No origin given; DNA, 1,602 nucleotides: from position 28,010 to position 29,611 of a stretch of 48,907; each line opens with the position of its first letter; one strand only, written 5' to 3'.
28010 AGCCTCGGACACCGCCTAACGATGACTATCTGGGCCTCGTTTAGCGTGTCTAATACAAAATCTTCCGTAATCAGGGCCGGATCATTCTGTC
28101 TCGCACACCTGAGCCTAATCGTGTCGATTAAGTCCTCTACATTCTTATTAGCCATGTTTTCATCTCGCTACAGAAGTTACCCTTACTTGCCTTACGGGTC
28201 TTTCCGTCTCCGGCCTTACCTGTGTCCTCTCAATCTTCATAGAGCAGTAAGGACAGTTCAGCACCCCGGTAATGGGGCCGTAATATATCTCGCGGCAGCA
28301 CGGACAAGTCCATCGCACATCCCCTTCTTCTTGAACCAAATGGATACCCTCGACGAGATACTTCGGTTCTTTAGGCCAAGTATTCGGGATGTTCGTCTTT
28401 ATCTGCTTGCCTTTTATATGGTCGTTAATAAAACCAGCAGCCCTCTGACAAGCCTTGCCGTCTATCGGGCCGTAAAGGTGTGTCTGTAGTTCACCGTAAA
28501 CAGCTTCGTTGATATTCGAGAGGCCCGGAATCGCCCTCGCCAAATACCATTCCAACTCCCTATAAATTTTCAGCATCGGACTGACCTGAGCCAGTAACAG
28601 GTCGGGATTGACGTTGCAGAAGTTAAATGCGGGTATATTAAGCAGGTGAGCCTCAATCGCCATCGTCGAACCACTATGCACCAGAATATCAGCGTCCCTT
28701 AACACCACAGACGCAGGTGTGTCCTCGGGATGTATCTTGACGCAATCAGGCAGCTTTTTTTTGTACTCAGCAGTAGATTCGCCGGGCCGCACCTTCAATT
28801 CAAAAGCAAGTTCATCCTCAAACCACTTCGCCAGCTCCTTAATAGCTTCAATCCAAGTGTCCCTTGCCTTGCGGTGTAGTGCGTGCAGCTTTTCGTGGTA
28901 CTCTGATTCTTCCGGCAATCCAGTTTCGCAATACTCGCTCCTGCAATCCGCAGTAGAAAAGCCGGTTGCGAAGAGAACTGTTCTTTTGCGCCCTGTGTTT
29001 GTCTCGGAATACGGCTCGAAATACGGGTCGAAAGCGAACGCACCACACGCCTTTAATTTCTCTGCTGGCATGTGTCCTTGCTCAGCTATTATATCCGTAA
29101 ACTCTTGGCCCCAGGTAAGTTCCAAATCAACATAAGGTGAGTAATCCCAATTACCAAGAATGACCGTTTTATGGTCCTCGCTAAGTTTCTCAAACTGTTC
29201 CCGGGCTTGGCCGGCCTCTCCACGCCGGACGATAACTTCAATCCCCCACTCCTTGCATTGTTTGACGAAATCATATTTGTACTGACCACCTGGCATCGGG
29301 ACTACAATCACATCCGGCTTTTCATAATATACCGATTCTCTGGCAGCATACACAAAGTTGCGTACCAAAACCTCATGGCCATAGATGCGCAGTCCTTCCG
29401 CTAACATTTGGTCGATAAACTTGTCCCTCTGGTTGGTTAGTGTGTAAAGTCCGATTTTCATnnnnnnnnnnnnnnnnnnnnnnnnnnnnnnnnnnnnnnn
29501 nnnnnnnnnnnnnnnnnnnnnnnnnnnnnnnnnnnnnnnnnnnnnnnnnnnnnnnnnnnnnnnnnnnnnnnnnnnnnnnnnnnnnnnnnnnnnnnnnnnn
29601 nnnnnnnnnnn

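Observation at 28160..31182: SAM-MTase, B12-type radical SAM and GT-B/zinc-ribbon enzyme cassette wedged between head and tail genes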

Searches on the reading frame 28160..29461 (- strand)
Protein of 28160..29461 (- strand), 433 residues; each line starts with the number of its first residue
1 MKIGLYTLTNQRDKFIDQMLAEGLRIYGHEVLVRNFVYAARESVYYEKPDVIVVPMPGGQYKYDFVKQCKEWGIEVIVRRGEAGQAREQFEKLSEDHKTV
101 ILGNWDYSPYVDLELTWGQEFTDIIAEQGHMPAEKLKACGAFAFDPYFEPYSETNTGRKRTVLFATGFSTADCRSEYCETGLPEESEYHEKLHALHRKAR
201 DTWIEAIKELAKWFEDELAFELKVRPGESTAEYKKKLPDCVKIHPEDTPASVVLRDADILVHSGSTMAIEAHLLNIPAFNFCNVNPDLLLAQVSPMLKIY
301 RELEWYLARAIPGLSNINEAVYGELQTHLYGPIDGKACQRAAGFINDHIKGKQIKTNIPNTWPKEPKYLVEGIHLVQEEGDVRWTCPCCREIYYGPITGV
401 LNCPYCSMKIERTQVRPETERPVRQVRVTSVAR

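Call 3: search_protein_families(library=pfam, proteins=[window:28160-29461:-], max_evalue=0.01)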
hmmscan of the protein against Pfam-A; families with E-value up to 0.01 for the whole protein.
window:28160-29461:- (433 aa): 0 families

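Call 4: search_protein_families(library=phrogs, proteins=[window:28160-29461:-], max_evalue=0.01)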
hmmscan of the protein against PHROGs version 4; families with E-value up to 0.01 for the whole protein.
window:28160-29461:- (433 aa): 0 families

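Call 6: search_protein_families(library=ncbifam, proteins=[window:28160-29461:-], max_evalue=0.1)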
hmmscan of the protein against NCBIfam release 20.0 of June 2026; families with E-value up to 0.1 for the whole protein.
window:28160-29461:- (433 aa): 3 families
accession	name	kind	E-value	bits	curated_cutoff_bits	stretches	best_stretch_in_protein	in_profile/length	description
NF046086.1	BFO_1060_trans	domain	8.1e-26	91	200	1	6-349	5-364/365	BFO_1060 family glycosyltransferase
TIGR04396.2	surf_polysacc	subfamily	7e-23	81.5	125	1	28-350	26-364/427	surface carbohydrate biosynthesis protein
NF001385.0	PRK00279.2-3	equivalog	0.055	13.1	315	1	382-412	129-158/213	adenylate kinase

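Call 8: search_solved_structures(query=window:28160-29461:-, max_evalue=1)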
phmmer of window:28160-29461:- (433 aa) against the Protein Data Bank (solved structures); distinct sequences matched with E-value up to 1: 10.
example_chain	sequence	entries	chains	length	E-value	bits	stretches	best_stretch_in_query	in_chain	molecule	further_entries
9rwc_A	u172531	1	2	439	0.15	14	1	63-112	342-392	Sugar ABC transporter, sugar-binding protein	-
9rsl_A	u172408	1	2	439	0.15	14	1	63-112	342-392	Sugar ABC transporter, sugar-binding protein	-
9s0l_A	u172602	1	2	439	0.15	14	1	63-112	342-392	Sugar ABC transporter, sugar-binding protein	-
9rsi_A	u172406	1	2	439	0.15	14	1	63-112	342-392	Sugar ABC transporter, sugar-binding protein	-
9ru4_A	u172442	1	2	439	0.15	14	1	63-112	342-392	Sugar ABC transporter, sugar-binding protein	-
9ry2_A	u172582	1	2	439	0.15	14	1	63-112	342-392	Sugar ABC transporter, sugar-binding protein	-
1z6u_A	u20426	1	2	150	0.38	12.6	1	361-407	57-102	Np95-like ring finger protein isoform b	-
9v36_A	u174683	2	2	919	0.82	11.5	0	205-249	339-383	DNA (cytosine-5)-methyltransferase 1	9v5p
3pta_A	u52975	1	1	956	0.84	11.5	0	205-249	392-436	DNA (cytosine-5)-methyltransferase 1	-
6x9i_A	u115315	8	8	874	0.87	11.4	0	205-249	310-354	DNA (cytosine-5)-methyltransferase 1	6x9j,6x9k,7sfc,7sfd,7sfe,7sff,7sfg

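Call 10: search_dna_similar(query=window:28160-29461:-, collection=phages, mode=protein, max_rows=20, max_evalue=0.001)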
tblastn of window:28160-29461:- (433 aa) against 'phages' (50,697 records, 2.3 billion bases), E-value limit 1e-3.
No match.

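Call 13: find_homologous_proteins(query=window:28160-29461:-, max_evalue=0.001)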
Query window:28160-29461:- (433 aa): 129 proteins with E <= 0.001 among 3555 candidates; the best 120 are listed.
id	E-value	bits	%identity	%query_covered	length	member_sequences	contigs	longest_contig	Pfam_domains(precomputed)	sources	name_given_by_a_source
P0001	0.0e+0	1023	100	100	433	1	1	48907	-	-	-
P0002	5.3e-239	811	78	99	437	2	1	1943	-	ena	-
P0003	2.7e-231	786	74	99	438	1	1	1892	-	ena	-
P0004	6.3e-219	745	71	99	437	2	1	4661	-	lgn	-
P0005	3.9e-208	710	69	100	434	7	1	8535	-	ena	-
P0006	5.0e-207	706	70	95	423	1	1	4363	-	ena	-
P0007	2.3e-206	704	67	99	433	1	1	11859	-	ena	-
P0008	1.2e-205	702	69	98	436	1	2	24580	-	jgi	-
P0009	2.8e-205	700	69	96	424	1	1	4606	-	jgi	-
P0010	2.5e-204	697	68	97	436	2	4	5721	-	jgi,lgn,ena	-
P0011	8.3e-202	689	67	99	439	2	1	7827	-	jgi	jgi:surface carbohydrate biosynthesis protein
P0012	1.5e-199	681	68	96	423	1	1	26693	-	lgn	-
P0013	1.1e-198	679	70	95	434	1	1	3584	-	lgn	-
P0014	1.6e-198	678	69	96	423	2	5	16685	-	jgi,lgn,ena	-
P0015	7.9e-197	672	67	96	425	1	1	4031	-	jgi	-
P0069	2.1e-168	579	61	95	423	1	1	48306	-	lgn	-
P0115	3.2e-117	410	48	96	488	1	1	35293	-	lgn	-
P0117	2.2e-107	378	43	95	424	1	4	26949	-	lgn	-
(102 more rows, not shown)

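Call 14: find_encoding_contigs(protein=P0069, flank=10000, max_places=2)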
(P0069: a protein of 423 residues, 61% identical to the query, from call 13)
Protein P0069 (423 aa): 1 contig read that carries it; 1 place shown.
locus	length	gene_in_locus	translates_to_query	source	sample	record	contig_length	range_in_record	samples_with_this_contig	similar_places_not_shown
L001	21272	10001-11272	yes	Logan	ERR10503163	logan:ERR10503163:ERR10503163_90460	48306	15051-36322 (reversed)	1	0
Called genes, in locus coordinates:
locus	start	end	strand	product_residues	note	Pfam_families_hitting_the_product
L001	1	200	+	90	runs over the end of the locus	-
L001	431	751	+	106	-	-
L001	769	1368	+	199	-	PF02810:SEC-C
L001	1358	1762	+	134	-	-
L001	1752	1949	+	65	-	-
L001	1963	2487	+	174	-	-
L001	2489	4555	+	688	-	-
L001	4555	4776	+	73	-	-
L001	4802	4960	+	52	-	-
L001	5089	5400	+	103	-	-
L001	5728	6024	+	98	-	-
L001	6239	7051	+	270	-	-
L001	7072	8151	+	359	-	-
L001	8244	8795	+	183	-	-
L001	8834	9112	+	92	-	-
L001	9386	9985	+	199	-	PF13489:Methyltransf_23, PF07021:MetW (weak), PF13847:Methyltransf_31 (faint), PF08241:Methyltransf_11, PF08242:Methyltransf_12, PF13649:Methyltransf_25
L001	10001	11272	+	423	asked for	-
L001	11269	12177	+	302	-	PF04055:Radical_SAM (faint)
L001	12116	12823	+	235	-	-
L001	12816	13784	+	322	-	-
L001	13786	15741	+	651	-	-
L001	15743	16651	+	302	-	-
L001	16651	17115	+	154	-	PF00583:Acetyltransf_1 (weak)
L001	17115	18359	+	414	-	-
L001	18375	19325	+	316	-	-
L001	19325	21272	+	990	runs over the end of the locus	PF18760:ART-PolyVal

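Call 15: find_encoding_contigs(protein=P0115, flank=10000, max_places=2)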
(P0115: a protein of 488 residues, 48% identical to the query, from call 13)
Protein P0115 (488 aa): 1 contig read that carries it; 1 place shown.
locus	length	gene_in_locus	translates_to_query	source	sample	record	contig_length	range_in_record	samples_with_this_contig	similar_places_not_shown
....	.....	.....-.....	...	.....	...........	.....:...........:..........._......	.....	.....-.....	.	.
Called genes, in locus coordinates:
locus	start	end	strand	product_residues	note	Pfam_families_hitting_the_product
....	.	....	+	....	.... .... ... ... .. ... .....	-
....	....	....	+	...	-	-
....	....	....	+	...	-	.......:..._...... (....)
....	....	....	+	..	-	-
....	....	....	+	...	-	-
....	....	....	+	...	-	-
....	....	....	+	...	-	-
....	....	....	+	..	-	-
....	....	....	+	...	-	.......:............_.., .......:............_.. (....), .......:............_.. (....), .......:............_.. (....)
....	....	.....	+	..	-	-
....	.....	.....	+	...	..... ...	-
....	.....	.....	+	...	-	-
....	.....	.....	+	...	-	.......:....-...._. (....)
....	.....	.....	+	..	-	-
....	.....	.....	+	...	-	-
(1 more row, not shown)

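Call 16: find_encoding_contigs(protein=P0117, flank=10000, max_places=2)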
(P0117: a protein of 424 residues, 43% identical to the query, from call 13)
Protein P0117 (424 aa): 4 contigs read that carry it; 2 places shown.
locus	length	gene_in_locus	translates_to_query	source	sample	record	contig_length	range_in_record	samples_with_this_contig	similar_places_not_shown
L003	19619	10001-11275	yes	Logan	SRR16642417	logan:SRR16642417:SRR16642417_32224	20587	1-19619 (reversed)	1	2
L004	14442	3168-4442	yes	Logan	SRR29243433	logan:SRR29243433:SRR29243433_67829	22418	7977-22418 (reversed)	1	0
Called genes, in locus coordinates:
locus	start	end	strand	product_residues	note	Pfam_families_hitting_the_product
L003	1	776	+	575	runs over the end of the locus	-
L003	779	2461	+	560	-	PF13385:Laminin_G_3, PF22842:Pel9A-like_beta_helix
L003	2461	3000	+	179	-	-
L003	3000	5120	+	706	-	PF16510:P22_portal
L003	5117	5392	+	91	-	-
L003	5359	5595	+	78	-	-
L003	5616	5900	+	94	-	-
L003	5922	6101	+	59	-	-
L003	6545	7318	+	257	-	-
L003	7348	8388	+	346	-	-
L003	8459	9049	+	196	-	-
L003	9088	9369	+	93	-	-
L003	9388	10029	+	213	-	PF13489:Methyltransf_23, PF08241:Methyltransf_11, PF08242:Methyltransf_12, PF13649:Methyltransf_25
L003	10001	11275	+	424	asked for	-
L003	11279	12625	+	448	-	PF24175:SU10_adaptor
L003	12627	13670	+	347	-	-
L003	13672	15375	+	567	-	-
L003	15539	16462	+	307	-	-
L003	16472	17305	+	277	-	-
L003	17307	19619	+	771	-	?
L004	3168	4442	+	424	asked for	-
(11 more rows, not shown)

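Call 18: find_related_loci(query=window:28160-29461:-, collection=viral_contigs, flank=8000)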
Query window:28160-29461:- (433 aa) in viral_contigs; peptide patterns used: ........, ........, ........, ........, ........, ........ (x = any residue, [..] = any of these).
1 stretches matched a pattern, but none encodes a relative of the query by tblastn (E <= 1e-3).

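Call 21: find_related_loci(query=A1, collection=viral_contigs, flank=8000)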
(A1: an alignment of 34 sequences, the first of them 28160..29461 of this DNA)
Query A1 (433 aa) in viral_contigs; peptide patterns used: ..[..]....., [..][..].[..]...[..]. (x = any residue, [..] = any of these).
58 stretches matched a pattern; 25 encode a relative of the query (tblastn E <= 1e-3); 25 distinct loci.
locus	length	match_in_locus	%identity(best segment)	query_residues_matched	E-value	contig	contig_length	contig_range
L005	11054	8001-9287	77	1-429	0e+0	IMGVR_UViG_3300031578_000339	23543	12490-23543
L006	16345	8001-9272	69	1-424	0e+0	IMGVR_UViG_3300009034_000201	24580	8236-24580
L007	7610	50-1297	66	1-413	0e+0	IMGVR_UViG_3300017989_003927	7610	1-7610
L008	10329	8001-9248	66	1-413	0e+0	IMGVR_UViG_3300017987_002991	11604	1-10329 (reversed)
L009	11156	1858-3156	61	1-432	0e+0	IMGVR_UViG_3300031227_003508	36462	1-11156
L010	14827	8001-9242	61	3-416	8e-166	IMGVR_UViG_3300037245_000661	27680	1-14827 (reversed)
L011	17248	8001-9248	53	1-411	6e-141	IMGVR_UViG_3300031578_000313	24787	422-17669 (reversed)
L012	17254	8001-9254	49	1-413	1e-138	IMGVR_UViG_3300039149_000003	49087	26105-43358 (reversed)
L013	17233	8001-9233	45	2-412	3e-115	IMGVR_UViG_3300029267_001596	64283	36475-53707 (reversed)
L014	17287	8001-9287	44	2-428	3e-113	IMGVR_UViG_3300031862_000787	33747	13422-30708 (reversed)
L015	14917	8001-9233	45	2-412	3e-115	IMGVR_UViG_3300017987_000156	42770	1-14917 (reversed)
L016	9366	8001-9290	33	2-412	2e-68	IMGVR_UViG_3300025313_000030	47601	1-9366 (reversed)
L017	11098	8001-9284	34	2-412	1e-67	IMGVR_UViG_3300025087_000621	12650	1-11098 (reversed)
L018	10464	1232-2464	33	2-412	1e-65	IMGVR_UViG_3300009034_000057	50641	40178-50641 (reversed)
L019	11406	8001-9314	32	1-425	4e-64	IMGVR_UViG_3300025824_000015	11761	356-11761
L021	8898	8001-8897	34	2-295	8e-51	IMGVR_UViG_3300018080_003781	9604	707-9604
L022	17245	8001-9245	28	2-414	1e-49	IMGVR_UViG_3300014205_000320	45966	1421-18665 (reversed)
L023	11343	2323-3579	29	2-410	3e-47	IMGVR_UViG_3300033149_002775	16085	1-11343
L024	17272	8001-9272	31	1-413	7e-45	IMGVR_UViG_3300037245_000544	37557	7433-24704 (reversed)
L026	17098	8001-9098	30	2-364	3e-41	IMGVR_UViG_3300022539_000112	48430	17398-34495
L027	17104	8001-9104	29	2-364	3e-37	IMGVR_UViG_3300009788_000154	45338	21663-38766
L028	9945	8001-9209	28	2-394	7e-35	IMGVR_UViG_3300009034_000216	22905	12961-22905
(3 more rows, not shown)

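Call 25: search_protein_families(library=pfam, proteins=[L001:11269-12177:+, L005:4847-5479:+, L005:7316-7984:+, L006:9321-10193:+, L024:3696-4682:+, L024:4633-5553:+, L024:5645-6910:+, L024:6907-7401:+, L024:7304-7999:+, L024:9239-9817:+], max_evalue=0.01)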
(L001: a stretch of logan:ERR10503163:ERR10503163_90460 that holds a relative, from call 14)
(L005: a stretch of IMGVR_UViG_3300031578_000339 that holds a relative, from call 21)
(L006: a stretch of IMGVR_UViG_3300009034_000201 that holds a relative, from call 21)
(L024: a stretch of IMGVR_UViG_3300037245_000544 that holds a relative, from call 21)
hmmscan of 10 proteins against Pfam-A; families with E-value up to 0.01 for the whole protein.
L001:11269-12177:+ (302 aa): 1 family
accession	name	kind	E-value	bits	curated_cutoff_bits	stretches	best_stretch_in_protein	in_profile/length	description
PF04055.27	Radical_SAM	-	9.3e-06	26.3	29.5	1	20-120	5-105/166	Radical SAM superfamily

L005:4847-5479:+ (210 aa): 0 families

L005:7316-7984:+ (222 aa): 0 families

L006:9321-10193:+ (290 aa): 2 families
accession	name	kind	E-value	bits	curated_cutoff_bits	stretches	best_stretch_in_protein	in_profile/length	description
PF04055.27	Radical_SAM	-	3.6e-06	27.7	29.5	1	21-120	6-105/166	Radical SAM superfamily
PF13353.11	Fer4_12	-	0.0051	17.6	22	1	20-107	13-100/137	4Fe-4S single cluster domain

L024:3696-4682:+ (328 aa): 1 family
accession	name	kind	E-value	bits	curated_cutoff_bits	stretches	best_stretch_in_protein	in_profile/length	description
PF03102.20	NeuB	-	5.3e-73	245.9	22.1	1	21-253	2-239/241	NeuB family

L024:4633-5553:+ (306 aa): 13 families
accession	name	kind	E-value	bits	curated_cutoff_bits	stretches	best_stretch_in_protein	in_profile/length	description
PF02719.21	Polysacc_synt_2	-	5.9e-93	311.7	20.2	1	6-270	1-287/293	Polysaccharide biosynthesis protein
PF01370.27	Epimerase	-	1.2e-28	100.6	20.9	1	6-213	1-227/240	NAD dependent epimerase/dehydratase family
PF01073.25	3Beta_HSD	-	4.3e-24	85.4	22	1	7-136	1-127/280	3-beta hydroxysteroid dehydrogenase/isomerase family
PF16363.11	GDP_Man_Dehyd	-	7.2e-17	62.3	27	1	7-158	1-160/332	GDP-mannose 4,6 dehydratase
PF04321.23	RmlD_sub_bind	-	4.3e-15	56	27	1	5-166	2-153/287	RmlD substrate binding domain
PF07993.18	NAD_binding_4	-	4.9e-14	52.5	20.1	1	8-130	1-142/258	Male sterility protein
PF13460.12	NAD_binding_10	-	3.1e-11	43.9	27.2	1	10-129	1-103/184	NAD(P)H-binding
PF05368.20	NmrA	-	9.2e-09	35.7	27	1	3-126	2-109/298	NmrA-like family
PF00106.31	adh_short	-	4.9e-07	29.9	26.6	1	5-148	2-163/195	short chain dehydrogenase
PF08659.16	KR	-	4.1e-06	27.3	22.6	1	6-123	3-135/180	KR domain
PF03435.24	Sacchrp_dh_NADP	-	0.00032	21.5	25.1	1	6-81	1-76/129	Saccharopine dehydrogenase NADP binding domain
PF00056.29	Ldh_1_N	-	0.00041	20.8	27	1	5-144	2-128/141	lactate/malate dehydrogenase, NAD binding domain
PF01118.30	Semialdhyde_dh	-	0.0017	19.1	26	0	5-82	1-75/121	Semialdehyde dehydrogenase, NAD binding domain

L024:5645-6910:+ (421 aa): 1 family
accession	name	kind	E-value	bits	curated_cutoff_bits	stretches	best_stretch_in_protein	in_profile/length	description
PF00202.27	Aminotran_3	-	9.7e-51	173.1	30.5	1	44-331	9-333/403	Aminotransferase class-III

L024:6907-7401:+ (164 aa): 3 families
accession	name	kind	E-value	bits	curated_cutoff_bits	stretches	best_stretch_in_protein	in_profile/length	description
PF13302.13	Acetyltransf_3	-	7.3e-08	33.6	25.4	1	10-121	11-127/138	Acetyltransferase (GNAT) domain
PF00583.31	Acetyltransf_1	-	1.5e-06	28.9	20.7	1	33-121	18-106/116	Acetyltransferase (GNAT) family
PF13420.13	Acetyltransf_4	-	6e-05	23.5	24.3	1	9-152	7-153/155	Acetyltransferase (GNAT) domain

L024:7304-7999:+ (231 aa): 2 families
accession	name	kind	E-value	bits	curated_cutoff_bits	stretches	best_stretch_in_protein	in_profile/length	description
PF13480.13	Acetyltransf_6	-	7.4e-06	26.6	22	1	136-201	67-136/143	Acetyltransferase (GNAT) domain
PF02388.22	FemAB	-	1.7e-05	24.3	24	1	116-225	272-384/406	FemAB family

L024:9239-9817:+ (192 aa): 1 family
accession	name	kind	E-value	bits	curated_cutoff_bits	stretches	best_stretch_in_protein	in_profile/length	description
PF02348.25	CTP_transf_3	-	2.3e-17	63.9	22.6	1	14-126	2-124/217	Cytidylyltransferase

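Call 27: predict_structure(alignment_id=A1)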
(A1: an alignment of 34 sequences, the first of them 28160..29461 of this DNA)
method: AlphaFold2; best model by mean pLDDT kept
length: 433 residues; sequences in the alignment: 34
mean_pLDDT: 89.9   pTM: 0.87
mean pLDDT of the five models: 89.9, 89.1, 88.1, 87.6, 87.6
residues with pLDDT >= 90: 295; 70-90: 119; 50-70: 5; < 50: 14
segments of 3 or more residues with pLDDT < 50: 420-433
pLDDT, mean of each block of 10 residues (from residue 1): 91 90 98 92 95 92 94 97 86 89 91 96 94 96 89 78 93 85 87 94 97 94 88 94 90 93 93 96 88 94 96 95 93 95 98 95 91 91 89 90 90 63 41 33
secondary structure, 60 per line:
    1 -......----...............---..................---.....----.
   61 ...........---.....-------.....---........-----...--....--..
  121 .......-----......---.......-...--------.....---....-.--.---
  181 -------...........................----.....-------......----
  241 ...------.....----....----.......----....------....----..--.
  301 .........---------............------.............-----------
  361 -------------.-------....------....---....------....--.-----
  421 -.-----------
elements in order: E2-7 H12-26 E30-35 H36-47 E51-55 H60-71 E75-79 H87-91 H95-102 E113-116 H119-127 E136-138 H142-148 E161-165 H169-172 H188-214 E219-223 H231-236 E241-243 H250-254 E259-262 H267-273 E278-281 H288-291 H300-309 H319-330 H337-349 E382-385 E392-395 E399-402 E409-412

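Call 29: search_protein_families(library=pfam, proteins=[L026:2801-3634:+, L026:3628-4470:+, L026:4600-5862:+, L026:6095-6706:+, L026:6672-7184:+, L026:7181-7963:+, L026:9326-9958:+, L026:9922-10605:+, L026:10568-11134:+, L027:7155-7958:+], max_evalue=0.01)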
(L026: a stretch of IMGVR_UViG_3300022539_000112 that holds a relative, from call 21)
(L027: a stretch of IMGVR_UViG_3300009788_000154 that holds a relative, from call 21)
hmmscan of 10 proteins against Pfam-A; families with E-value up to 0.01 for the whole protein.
L026:2801-3634:+ (277 aa): 1 family
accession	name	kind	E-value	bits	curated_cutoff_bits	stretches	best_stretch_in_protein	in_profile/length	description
PF03102.20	NeuB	-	3.8e-73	246.3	22.1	1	24-255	2-239/241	NeuB family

L026:3628-4470:+ (280 aa): 10 families
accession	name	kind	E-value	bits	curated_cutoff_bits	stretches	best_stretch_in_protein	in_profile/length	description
PF02719.21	Polysacc_synt_2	-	1.7e-88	297.1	20.2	1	7-256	1-273/293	Polysaccharide biosynthesis protein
PF01370.27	Epimerase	-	1.5e-25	90.5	20.9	1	7-215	1-227/240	NAD dependent epimerase/dehydratase family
PF01073.25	3Beta_HSD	-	4.3e-18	65.8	22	1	8-132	1-122/280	3-beta hydroxysteroid dehydrogenase/isomerase family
PF04321.23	RmlD_sub_bind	-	3.4e-14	53.1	27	1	6-184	2-170/287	RmlD substrate binding domain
PF07993.18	NAD_binding_4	-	2.1e-13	50.5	20.1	1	68-132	81-142/258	Male sterility protein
PF16363.11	GDP_Man_Dehyd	-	9.4e-13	48.7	27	1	8-208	1-232/332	GDP-mannose 4,6 dehydratase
PF13460.12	NAD_binding_10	-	1.4e-07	32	27.2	1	11-130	1-102/184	NAD(P)H-binding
PF08659.16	KR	-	6e-05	23.5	22.6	1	7-126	3-136/180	KR domain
PF00056.29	Ldh_1_N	-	0.00048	20.6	27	1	6-135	2-123/141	lactate/malate dehydrogenase, NAD binding domain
PF00106.31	adh_short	-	0.0016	18.4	26.6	1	5-126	1-136/195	short chain dehydrogenase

L026:4600-5862:+ (420 aa): 1 family
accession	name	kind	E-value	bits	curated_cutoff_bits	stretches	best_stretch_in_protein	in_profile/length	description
PF00202.27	Aminotran_3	-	4.5e-57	194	30.5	1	32-362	11-371/403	Aminotransferase class-III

L026:6095-6706:+ (203 aa): 2 families
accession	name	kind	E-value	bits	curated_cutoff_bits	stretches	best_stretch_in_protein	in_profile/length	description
PF13302.13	Acetyltransf_3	-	6.8e-11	43.4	25.4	1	3-141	4-123/138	Acetyltransferase (GNAT) domain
PF00583.31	Acetyltransf_1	-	3.2e-06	27.9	20.7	1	72-137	31-98/116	Acetyltransferase (GNAT) family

L026:6672-7184:+ (170 aa): 1 family
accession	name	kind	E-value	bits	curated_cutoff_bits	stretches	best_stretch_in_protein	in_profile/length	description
PF00551.24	Formyl_trans_N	-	1.7e-06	28.3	26.1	1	31-120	79-171/181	Formyl transferase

L026:7181-7963:+ (260 aa): 0 families

L026:9326-9958:+ (210 aa): 0 families

L026:9922-10605:+ (227 aa): 2 families
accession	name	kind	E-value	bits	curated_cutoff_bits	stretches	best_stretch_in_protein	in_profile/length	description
PF02348.25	CTP_transf_3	-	1.4e-20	74.5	22.6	1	16-198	1-179/217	Cytidylyltransferase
PF12804.13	NTP_transf_3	-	3.3e-06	27.8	27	1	22-142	11-124/160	MobA-like NTP transferase domain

L026:10568-11134:+ (188 aa): 1 family
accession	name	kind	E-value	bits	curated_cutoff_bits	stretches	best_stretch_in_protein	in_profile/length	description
PF02585.22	PIG-L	-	1.4e-17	64.8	28.2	2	4-43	1-40/129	GlcNAc-PI de-N-acetylase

L027:7155-7958:+ (267 aa): 0 families
